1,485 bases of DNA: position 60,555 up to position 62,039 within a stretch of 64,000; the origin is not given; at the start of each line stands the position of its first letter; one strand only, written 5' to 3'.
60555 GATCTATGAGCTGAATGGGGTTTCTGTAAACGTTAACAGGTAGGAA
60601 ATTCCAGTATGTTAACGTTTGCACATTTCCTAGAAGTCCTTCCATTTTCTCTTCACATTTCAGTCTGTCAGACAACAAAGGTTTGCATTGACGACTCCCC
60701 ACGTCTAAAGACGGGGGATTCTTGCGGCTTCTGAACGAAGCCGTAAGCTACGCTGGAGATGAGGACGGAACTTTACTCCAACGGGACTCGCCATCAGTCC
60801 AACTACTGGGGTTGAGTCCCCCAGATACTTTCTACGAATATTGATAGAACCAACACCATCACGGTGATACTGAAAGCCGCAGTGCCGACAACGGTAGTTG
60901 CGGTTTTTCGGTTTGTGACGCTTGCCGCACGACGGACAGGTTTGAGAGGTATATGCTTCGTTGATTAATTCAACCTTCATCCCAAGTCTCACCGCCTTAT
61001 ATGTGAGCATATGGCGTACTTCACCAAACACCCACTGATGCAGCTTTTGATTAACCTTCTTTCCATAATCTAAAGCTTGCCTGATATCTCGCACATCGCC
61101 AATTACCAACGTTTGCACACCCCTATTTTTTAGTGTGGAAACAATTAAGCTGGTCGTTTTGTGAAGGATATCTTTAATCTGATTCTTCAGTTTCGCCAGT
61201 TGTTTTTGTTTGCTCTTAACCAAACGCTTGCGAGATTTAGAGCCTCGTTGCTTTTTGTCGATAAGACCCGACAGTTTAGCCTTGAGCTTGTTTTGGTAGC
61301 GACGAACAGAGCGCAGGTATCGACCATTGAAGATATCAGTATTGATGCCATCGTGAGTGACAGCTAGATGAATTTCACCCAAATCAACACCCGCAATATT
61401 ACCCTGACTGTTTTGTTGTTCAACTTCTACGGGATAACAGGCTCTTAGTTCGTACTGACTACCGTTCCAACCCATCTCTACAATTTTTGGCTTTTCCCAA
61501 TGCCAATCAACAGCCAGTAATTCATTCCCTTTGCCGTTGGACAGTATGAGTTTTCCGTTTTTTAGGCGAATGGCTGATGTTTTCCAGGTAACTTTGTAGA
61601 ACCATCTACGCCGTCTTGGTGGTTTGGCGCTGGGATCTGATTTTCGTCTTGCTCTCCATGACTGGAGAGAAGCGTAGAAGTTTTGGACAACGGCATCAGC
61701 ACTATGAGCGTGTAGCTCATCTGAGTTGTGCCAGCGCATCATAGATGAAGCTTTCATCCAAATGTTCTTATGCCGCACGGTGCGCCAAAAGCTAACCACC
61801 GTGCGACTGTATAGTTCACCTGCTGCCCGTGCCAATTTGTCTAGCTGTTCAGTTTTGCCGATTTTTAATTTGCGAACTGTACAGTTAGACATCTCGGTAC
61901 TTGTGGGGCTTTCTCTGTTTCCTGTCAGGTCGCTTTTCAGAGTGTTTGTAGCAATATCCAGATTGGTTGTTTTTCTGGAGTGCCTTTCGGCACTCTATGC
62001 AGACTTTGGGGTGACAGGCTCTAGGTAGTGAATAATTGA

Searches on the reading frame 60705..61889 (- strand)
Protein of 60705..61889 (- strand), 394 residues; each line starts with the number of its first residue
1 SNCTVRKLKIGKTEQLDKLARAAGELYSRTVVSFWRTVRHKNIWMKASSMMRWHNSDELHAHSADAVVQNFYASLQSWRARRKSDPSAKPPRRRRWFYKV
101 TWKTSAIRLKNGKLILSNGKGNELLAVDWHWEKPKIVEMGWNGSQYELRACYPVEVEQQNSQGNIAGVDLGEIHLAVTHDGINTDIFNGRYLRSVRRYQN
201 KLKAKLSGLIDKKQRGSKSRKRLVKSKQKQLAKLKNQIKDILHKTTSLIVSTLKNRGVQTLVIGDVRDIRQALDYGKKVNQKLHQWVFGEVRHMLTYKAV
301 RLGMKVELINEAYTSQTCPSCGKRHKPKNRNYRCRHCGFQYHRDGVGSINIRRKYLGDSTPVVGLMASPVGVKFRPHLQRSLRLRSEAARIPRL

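Call 87: search_protein_families(library=pfam, proteins=[window:60705-61889:-], max_evalue=0.001)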
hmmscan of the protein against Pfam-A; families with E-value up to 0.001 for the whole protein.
window:60705-61889:- (394 aa): 2 families
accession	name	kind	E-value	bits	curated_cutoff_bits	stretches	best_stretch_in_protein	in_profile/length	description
PF07282.18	Cas12f1-like_TNB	-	3e-23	82.2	26.3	1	288-351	1-60/60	Cas12f1-like, TNB domain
PF01385.25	OrfB_IS605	-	4.7e-16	59.5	30.5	1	152-269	4-119/120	Probable transposase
